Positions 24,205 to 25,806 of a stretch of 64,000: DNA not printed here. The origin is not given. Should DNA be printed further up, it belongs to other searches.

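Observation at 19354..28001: Orphan ACP-centred acyl/polyketide-type operon (FadD-like, FabF, FabD, ACP, KASIII, PaaK/F390-like, MBL, SDR, PPTase) with no dehydratase or enoyl reductase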

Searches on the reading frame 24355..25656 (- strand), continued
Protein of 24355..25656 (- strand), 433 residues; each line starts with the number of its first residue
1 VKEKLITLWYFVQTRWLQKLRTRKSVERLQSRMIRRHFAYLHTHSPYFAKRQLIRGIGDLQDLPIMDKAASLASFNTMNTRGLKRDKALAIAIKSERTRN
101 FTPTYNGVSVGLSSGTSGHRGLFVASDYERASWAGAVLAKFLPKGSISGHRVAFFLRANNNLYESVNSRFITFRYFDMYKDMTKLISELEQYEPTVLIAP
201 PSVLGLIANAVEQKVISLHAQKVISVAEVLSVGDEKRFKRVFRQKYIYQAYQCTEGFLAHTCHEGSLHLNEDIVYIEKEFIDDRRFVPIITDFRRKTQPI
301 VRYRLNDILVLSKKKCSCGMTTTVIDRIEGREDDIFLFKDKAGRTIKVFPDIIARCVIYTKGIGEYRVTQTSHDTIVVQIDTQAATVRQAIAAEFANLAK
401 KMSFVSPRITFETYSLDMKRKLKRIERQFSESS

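Call 31: search_protein_families(library=pfam, proteins=[L025:12429-12794:+, L025:12791-14053:+, L025:14053-15675:+, L025:15672-16460:+, L025:17668-18204:+, L025:18197-19765:+, L025:19762-20904:+, L025:6873-8021:+, L025:5159-6148:-, L025:6150-6749:-], max_evalue=0.0001)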
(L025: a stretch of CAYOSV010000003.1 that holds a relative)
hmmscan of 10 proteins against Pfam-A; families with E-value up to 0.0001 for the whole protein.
L025:12429-12794:+ (121 aa): 1 family
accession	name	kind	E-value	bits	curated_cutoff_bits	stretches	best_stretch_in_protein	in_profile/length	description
PF00364.28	Biotin_lipoyl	-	1e-12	48.1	22.1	1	50-117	2-72/73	Biotin-requiring enzyme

L025:12791-14053:+ (420 aa): 6 families
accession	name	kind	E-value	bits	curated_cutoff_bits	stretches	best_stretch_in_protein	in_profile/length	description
PF02786.22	CPSase_L_D2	-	3.5e-52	177.4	19.8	1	135-306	35-207/211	Carbamoyl-phosphate synthase L chain, ATP binding domain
PF00289.28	Biotin_carb_N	-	2.8e-43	147.3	25.5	1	1-109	1-109/110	Biotin carboxylase, N-terminal domain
PF02785.25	Biotin_carb_C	-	1.9e-21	76.6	32.4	1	328-413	16-101/108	Biotin carboxylase C-terminal domain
PF02222.28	ATP-grasp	-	4.5e-07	30.1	27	1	138-275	30-159/179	ATP-grasp domain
PF02655.19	ATP-grasp_3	-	6.2e-06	26.8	23.2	1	114-280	2-158/160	ATP-grasp domain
PF07478.18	Dala_Dala_lig_C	-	5.8e-05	23.1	24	0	135-277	33-174/204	D-ala D-ala ligase C-terminus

L025:14053-15675:+ (540 aa): 2 families
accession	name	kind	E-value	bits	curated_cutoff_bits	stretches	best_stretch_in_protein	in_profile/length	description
PF03255.19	ACCA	-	9.1e-76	255.4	23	1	292-536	58-308/310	Acetyl co-enzyme A carboxylase carboxyltransferase-like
PF01039.27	Carboxyl_trans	-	1.2e-30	107.1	22.3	1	82-471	29-423/493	Carboxyl transferase domain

L025:15672-16460:+ (262 aa): 1 family
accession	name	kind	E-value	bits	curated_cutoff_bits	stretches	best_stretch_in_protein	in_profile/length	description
PF00698.26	Acyl_transf_1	-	2.8e-23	83.4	32.7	1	15-226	58-266/319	Acyl transferase domain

L025:17668-18204:+ (178 aa): 1 family
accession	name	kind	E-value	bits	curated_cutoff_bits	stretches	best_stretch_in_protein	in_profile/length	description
PF03099.24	BPL_LplA_LipB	-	2.9e-14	53.6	21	1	10-135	2-133/133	Biotin/lipoate A/B protein ligase family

L025:18197-19765:+ (522 aa): 2 families
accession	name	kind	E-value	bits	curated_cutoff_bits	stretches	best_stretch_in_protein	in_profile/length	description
PF00501.34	AMP-binding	-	7.5e-59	199.9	29.9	1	13-384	3-384/384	AMP-binding enzyme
PF23562.2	AMP-binding_C_3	-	2.2e-09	38.2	20.8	1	421-519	2-105/124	AMP-binding enzyme C-terminal domain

L025:19762-20904:+ (380 aa): 0 families

L025:6873-8021:+ (382 aa): 5 families
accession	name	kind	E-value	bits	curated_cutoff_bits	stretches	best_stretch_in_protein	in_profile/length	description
PF00534.26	Glycos_transf_1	-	5.1e-35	121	26.4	1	193-357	3-170/172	Glycosyl transferases group 1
PF13439.12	Glyco_transf_4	-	1.5e-31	110.1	28.5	1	15-180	2-168/170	Glycosyltransferase Family 4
PF13692.12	Glyco_trans_1_4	-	1.1e-27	97.4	27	1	206-345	2-142/142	Glycosyl transferases group 1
PF13579.12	Glyco_trans_4_4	-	2.3e-10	41.5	29.7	1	16-176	2-157/158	Glycosyl transferase 4-like domain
PF13524.12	Glyco_trans_1_2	-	1.5e-05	25.4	25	1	228-355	7-124/144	Glycosyl transferase-like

L025:5159-6148:- (329 aa): 1 family
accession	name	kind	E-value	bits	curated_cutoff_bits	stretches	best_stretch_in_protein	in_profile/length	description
PF08843.17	AbiEii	-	3e-40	139.1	22.5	1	41-316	4-236/238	Nucleotidyl transferase AbiEii toxin, Type IV TA system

L025:6150-6749:- (199 aa): 1 family
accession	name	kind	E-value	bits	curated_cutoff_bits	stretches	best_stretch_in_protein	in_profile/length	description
PF19570.5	DUF6088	-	7.4e-29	101.1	25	1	9-165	4-159/172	Family of unknown function (DUF6088)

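Call 33: search_protein_families(library=pfam, proteins=[L016:12464-12817:+, L016:12822-14129:+, L016:14141-15775:+, L016:17915-19084:+, L016:19085-20191:+, L016:20225-21232:+, L016:5770-6981:+, L016:7092-8048:+, L016:3824-4417:+, L025:19762-20904:+], max_evalue=0.001)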
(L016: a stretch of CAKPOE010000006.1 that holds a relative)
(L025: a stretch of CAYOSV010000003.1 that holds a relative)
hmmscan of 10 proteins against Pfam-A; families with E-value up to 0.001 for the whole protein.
L016:12464-12817:+ (117 aa): 2 families
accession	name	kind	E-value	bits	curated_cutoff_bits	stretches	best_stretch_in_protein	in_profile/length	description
PF00364.28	Biotin_lipoyl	-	3e-14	53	22.1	1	49-116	3-73/73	Biotin-requiring enzyme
PF13533.13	Biotin_lipoyl_2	-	0.00052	20.2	29.8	0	89-106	4-21/32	Biotin-lipoyl like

L016:12822-14129:+ (435 aa): 6 families
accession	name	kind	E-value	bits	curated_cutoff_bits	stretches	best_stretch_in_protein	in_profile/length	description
PF02786.22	CPSase_L_D2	-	1e-49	169.4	19.8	1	115-314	1-206/211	Carbamoyl-phosphate synthase L chain, ATP binding domain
PF00289.28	Biotin_carb_N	-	4e-45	153.3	25.5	1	1-110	1-110/110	Biotin carboxylase, N-terminal domain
PF02785.25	Biotin_carb_C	-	5e-35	120.3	32.4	1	330-431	1-102/108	Biotin carboxylase C-terminal domain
PF07478.18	Dala_Dala_lig_C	-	2.4e-10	40.7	24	1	139-286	28-174/204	D-ala D-ala ligase C-terminus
PF08443.16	RimK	-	2.2e-05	24.6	21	1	134-302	28-181/188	RimK-like ATP-grasp domain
PF02655.19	ATP-grasp_3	-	0.00037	21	23.2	1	115-289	3-158/160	ATP-grasp domain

L016:14141-15775:+ (544 aa): 2 families
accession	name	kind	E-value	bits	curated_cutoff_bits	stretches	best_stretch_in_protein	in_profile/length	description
PF03255.19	ACCA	-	1.3e-78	264.7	23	1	289-536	56-308/310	Acetyl co-enzyme A carboxylase carboxyltransferase-like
PF01039.27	Carboxyl_trans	-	9.9e-30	104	22.3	1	78-469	27-422/493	Carboxyl transferase domain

L016:17915-19084:+ (389 aa): 2 families
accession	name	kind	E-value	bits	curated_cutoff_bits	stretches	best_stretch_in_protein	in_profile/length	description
PF00201.24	UDPGT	-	1.6e-07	31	19.5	1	236-347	278-392/499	UDP-glucoronosyl and UDP-glucosyl transferase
PF06722.18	EryCIII-like_C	-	1.6e-05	25.3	31.7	1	278-343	30-96/145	Erythromycin biosynthesis protein CIII-like, C-terminal domain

L016:19085-20191:+ (368 aa): 5 families
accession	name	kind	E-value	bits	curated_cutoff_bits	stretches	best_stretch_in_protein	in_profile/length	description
PF03275.19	GLF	-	1.8e-81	273.2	26.3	1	151-351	1-203/203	UDP-galactopyranose mutase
PF13450.12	NAD_binding_8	-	6.9e-22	77.9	21.9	1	11-76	1-67/68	NAD(P)-binding Rossmann-like domain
PF01593.30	Amino_oxidase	-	6.4e-08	32.7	19.8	1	20-216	5-223/443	Flavin containing amine oxidoreductase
PF01266.30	DAO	-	4.8e-05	23.5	27.9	1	8-43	1-37/353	FAD dependent oxidoreductase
PF07992.20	Pyr_redox_2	-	0.00071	19.5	26.1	0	7-78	1-58/291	Pyridine nucleotide-disulphide oxidoreductase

L016:20225-21232:+ (335 aa): 4 families
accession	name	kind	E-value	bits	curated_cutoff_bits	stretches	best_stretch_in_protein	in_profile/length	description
PF00534.26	Glycos_transf_1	-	3.3e-19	69.5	26.4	1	151-298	5-159/172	Glycosyl transferases group 1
PF13439.12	Glyco_transf_4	-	1e-16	61.9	28.5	1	39-138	69-168/170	Glycosyltransferase Family 4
PF13692.12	Glyco_trans_1_4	-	7.2e-13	49.5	27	1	162-292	2-137/142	Glycosyl transferases group 1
PF13579.12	Glyco_trans_4_4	-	0.00064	20.5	29.7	1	42-135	70-158/158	Glycosyl transferase 4-like domain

L016:5770-6981:+ (403 aa): 2 families
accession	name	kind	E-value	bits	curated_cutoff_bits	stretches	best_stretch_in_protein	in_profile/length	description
PF00579.31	tRNA-synt_1b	-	1.7e-73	247.9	21.1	1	44-318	3-285/292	tRNA synthetases class I (W and Y)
PF22421.1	SYY_C-terminal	-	3.9e-09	36.7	27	1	330-393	7-70/83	Tyrosine--tRNA ligase SYY-like C-terminal domain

L016:7092-8048:+ (318 aa): 2 families
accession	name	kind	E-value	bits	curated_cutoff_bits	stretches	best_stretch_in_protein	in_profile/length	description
PF00665.32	rve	-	3.6e-14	53.3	32.6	1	136-251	4-102/102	Integrase core domain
PF13683.12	rve_3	-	8e-11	42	26.5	1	240-302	2-65/67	Integrase core domain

L016:3824-4417:+ (197 aa): 0 families

L025:19762-20904:+ (380 aa): 1 family
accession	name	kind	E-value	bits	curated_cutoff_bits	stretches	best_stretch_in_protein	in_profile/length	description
PF07247.17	AATase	-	0.00066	18.8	22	0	112-193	158-236/500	Alcohol acetyltransferase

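Call 35: search_protein_families(library=ncbifam, proteins=[L055:6915-8243:+, L016:17915-19084:+, L016:20225-21232:+, L025:6873-8021:+, L025:19762-20904:+, L055:5736-6887:+], max_evalue=0.00001)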
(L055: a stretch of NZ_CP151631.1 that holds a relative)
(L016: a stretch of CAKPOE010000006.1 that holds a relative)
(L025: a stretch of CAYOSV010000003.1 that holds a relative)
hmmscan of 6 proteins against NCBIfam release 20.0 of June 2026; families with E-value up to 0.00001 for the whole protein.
L055:6915-8243:+ (442 aa): 3 families
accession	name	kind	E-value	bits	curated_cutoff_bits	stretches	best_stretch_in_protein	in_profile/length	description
TIGR01426.2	MGT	subfamily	3.2e-19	69.2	260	1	31-393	3-344/393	macrolide family glycosyltransferase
TIGR04516.1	glycosyl_450act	subfamily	4.8e-12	45.7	440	1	307-425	282-401/418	activator-dependent family glycosyltransferase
NF033129.1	macro_glyco_Mgt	subfamily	3.6e-08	32.8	700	0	271-396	224-348/393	macrolide-inactivating glycosyltransferase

L016:17915-19084:+ (389 aa): 3 families
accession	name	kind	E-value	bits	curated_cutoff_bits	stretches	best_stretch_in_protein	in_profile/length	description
TIGR01426.2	MGT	subfamily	1.4e-45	156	260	1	15-357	1-354/393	macrolide family glycosyltransferase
NF033129.1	macro_glyco_Mgt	subfamily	9.4e-23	80.8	700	1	11-339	3-338/393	macrolide-inactivating glycosyltransferase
NF000362.1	self_GT_OleI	exception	4.1e-11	42.7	700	1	195-339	214-366/424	OleI family self-immunity macrolide glycosyltransferase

L016:20225-21232:+ (335 aa): 12 families
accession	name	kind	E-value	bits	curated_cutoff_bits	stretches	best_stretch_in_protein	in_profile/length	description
NF053513.1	Gtran_IagA_BgsA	equivalog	5.3e-137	456.3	460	1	1-330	1-332/333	LTA glycolipid anchor biosynthesis glycosyltransferase, IagA/BgsA family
NF049987.1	DaglGlyslTfaseDgs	equivalog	6.1e-101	337.7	500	1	1-332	1-330/332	processive diacylglycerol alpha-glucosyltransferase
NF047684.1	TeichurnBiosyTuaC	equivalog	3.8e-13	49.1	550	1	127-330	185-390/391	teichuronic acid biosynthesis protein TuaC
TIGR04157.1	glyco_rSAM_CFB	subfamily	9e-13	48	400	1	89-282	154-349/406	TIGR04157 family glycosyltransferase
TIGR04047.1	MSMEG_0565_glyc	hypoth_equivalog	1e-12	47.9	259.85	1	111-310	145-355/373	MSMEG_0565 family glycosyltransferase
NF049988.1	MGlcDAGSynMgs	equivalog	9.9e-11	41.6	400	1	43-334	86-392/398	alpha-monoglucosyldiacylglycerol synthase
NF038295.1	EPS_HpsP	equivalog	1.9e-10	40.3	550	1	39-270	88-324/388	hormogonium polysaccharide biosynthesis glycosyltransferase HpsP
NF041010.1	glycosy_Agl16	equivalog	2.5e-09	36.5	575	1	103-328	131-350/352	glycosylation protein Agl16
NF053787.1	GlcN_PG_synth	equivalog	6.1e-09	35.2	480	1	60-263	99-290/361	N-acetylglucosaminyl phosphatidylglycerol synthase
TIGR02149.1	glgA_Coryne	subfamily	3.2e-08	33.1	302.4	1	42-265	82-314/391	glycogen synthase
TIGR03999.1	thiol_BshA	equivalog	4.5e-08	32.4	273.7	1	116-266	156-304/375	N-acetyl-alpha-D-glucosaminyl L-malate synthase BshA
NF038255.1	exopoly_VpsD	equivalog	5.8e-07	28.7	300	1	214-302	262-347/381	VpsD family glycosyltransferase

L025:6873-8021:+ (382 aa): 31 families (the best 25 are shown)
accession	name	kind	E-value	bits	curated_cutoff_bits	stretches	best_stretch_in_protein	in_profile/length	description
NF049988.1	MGlcDAGSynMgs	equivalog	1e-63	216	400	1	1-380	1-388/398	alpha-monoglucosyldiacylglycerol synthase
NF053513.1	Gtran_IagA_BgsA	equivalog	1e-31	110.2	460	1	85-380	44-332/333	LTA glycolipid anchor biosynthesis glycosyltransferase, IagA/BgsA family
TIGR03999.1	thiol_BshA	equivalog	2.2e-28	99.2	273.7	1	27-380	24-374/375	N-acetyl-alpha-D-glucosaminyl L-malate synthase BshA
NF053787.1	GlcN_PG_synth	equivalog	6.3e-28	97.6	480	1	31-346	30-327/361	N-acetylglucosaminyl phosphatidylglycerol synthase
TIGR04063.1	stp3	hypoth_equivalog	2.6e-27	95.7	442.05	1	71-357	79-372/397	TIGR04063 family PEP-CTERM/XrtA system glycosyltransferase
NF047684.1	TeichurnBiosyTuaC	equivalog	9.6e-24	84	550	1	82-380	106-390/391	teichuronic acid biosynthesis protein TuaC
NF041010.1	glycosy_Agl16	equivalog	1.4e-23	83.3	575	1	134-379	120-351/352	glycosylation protein Agl16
TIGR04157.1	glyco_rSAM_CFB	subfamily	3.2e-23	82.4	400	1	133-361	153-386/406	TIGR04157 family glycosyltransferase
TIGR03449.1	mycothiol_MshA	equivalog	4.8e-22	78.4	462.5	1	102-379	119-403/406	D-inositol-3-phosphate glycosyltransferase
NF041876.1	EPS_EpsE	equivalog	1.4e-21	77.2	400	1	158-352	173-368/389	exopolysaccharide biosynthesis GT4 family glycosyltransferase EpsE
NF038255.1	exopoly_VpsD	equivalog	3e-21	75.7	300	1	75-380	92-380/381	VpsD family glycosyltransferase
TIGR04047.1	MSMEG_0565_glyc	hypoth_equivalog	3.4e-21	75.7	259.85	1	23-345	20-341/373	MSMEG_0565 family glycosyltransferase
NF049987.1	DaglGlyslTfaseDgs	equivalog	2.1e-20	72.9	500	1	86-381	45-329/332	processive diacylglycerol alpha-glucosyltransferase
NF012028.0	PRK15484.1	subfamily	1.6e-19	70.2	618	1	118-349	111-348/380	lipopolysaccharide N-acetylglucosaminyltransferase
TIGR02149.1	glgA_Coryne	subfamily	6.9e-19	68.2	302.4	1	35-380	33-391/391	glycogen synthase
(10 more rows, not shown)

L025:19762-20904:+ (380 aa): 0 families

L055:5736-6887:+ (383 aa): 15 families
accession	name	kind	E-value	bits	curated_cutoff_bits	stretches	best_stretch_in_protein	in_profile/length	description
TIGR02638.1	lactal_redase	equivalog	2e-135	451.4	523.15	1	4-379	4-379/379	lactaldehyde reductase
NF007363.0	PRK09860.1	equivalog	1.9e-123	412.4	581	1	2-380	4-380/383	L-threonine dehydrogenase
NF007911.0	PRK10624.1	equivalog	7.1e-121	403.7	537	1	9-382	10-381/382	lactaldehyde reductase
NF041833.1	Fe_ADH_ErcA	equivalog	1.7e-102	343.4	550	1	11-382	12-381/382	alcohol dehydrogenase-like regulatory protein ErcA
NF053866.1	CholDhdGbsBBac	equivalog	7.7e-86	288.1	550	1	2-382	10-390/392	choline dehydrogenase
NF010378.0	PRK13805.1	equivalog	8.2e-78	262.1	951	1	28-382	481-863/872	bifunctional acetaldehyde-CoA/alcohol dehydrogenase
NF058672.1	4HyButDHCUPNE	equivalog_domain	1.4e-69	235.1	500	1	5-379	6-374/378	4-hydroxybutyrate dehydrogenase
NF011998.0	PRK15454.1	equivalog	2.4e-67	227.4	556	1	2-380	22-392/395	ethanolamine utilization ethanol dehydrogenase EutG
TIGR04266.1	NDMA_methanol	equivalog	1.9e-59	201.5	625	1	10-341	19-354/420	NDMA-dependent methanol dehydrogenase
NF050025.1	SulfAcetaldRedSarD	equivalog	1.7e-57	195.1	700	1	11-349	12-352/385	sulfoacetaldehyde reductase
TIGR03405.1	Phn_Fe-ADH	equivalog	1.9e-44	151.9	423.7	1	62-348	54-336/355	iron-containing alcohol dehydrogenase PsrA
NF011717.0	PRK15138.1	equivalog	1.6e-21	76.9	645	1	38-346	39-351/387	alcohol dehydrogenase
NF006941.0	PRK09423.1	subfamily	3.6e-17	62.2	336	1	3-273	4-266/367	glycerol dehydrogenase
NF053832.1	GlycoaldRedHalo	equivalog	1.1e-09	37.9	550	1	3-267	4-260/363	glycolaldehyde reductase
NF047954.1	PrpdilGlycDhGldA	equivalog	6.6e-08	32.2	700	0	10-270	11-263/365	bifunctional L-1,2-propanediol dehydrogenase/glycerol dehydrogenase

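Call 47: find_encoding_contigs(protein=P0001, flank=10000, max_places=1)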
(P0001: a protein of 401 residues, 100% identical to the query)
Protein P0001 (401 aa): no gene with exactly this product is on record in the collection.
